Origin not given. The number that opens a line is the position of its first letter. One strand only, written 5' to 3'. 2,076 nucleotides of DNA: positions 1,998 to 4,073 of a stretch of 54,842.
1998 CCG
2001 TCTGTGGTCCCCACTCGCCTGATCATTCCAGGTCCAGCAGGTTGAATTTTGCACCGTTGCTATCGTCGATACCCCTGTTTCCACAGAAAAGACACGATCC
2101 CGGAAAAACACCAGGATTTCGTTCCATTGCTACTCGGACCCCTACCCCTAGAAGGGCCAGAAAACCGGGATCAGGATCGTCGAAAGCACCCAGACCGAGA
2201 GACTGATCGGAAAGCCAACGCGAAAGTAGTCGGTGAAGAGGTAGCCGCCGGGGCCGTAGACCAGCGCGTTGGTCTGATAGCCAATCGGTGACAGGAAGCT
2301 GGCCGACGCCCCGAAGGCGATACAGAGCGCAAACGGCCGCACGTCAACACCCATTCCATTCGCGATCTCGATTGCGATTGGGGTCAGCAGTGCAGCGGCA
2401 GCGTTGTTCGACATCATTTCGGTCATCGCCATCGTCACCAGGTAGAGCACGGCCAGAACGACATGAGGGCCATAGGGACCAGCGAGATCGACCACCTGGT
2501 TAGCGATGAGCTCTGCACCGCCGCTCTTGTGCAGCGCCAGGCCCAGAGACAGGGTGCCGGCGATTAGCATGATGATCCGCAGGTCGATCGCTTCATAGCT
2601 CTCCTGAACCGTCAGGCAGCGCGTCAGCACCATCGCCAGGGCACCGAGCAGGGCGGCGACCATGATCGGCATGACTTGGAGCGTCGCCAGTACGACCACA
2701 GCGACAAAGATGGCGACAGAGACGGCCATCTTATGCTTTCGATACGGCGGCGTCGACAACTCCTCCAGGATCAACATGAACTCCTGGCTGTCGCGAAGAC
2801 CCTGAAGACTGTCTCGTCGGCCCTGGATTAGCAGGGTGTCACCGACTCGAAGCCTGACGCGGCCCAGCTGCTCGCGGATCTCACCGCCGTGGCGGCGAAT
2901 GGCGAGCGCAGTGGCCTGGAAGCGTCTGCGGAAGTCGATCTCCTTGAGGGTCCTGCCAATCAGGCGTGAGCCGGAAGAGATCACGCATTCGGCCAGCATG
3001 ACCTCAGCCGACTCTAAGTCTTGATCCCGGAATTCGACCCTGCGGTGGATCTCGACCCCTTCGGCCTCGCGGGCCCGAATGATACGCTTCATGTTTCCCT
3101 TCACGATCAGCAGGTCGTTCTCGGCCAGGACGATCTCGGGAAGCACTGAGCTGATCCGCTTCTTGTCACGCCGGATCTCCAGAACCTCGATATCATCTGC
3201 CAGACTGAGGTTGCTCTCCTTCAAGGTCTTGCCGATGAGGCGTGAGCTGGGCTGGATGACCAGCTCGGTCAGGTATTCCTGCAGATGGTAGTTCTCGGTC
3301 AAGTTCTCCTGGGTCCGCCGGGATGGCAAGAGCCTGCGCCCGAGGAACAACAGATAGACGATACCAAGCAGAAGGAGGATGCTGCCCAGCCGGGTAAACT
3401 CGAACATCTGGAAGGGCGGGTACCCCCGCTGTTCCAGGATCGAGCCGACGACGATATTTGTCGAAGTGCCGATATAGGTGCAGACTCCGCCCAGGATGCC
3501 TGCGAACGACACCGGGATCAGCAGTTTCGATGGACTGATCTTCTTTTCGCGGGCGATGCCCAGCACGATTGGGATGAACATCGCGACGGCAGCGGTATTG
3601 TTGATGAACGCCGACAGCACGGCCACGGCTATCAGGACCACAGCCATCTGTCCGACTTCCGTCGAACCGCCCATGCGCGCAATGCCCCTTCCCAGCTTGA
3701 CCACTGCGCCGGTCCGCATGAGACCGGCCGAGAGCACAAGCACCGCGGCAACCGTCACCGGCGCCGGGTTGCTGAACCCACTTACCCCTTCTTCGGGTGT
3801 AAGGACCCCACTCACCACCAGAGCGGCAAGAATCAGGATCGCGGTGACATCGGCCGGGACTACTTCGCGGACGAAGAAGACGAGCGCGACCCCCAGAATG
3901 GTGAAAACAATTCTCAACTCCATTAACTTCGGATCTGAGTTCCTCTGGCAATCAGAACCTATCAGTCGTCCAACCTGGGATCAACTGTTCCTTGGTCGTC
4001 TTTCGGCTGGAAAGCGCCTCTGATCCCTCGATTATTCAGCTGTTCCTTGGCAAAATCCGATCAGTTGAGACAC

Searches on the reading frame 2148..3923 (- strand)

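Call 70: search_protein_families(library=pfam, proteins=[window:2148-3923:-], max_evalue=0.0001)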
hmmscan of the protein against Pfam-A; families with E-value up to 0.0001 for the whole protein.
window:2148-3923:- (591 aa): 3 families
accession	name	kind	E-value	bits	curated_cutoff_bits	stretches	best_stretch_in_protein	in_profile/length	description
PF03600.22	CitMHS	-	2.8e-85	286.8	31.9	2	14-536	1-336/336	Citrate transporter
PF02080.26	TrkA_C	-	2.1e-25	88.9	27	2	310-378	1-68/71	TrkA-C domain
PF00939.25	Na_sulph_symp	-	8.2e-18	65.1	27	1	450-590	324-467/472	Sodium:sulfate symporter transmembrane region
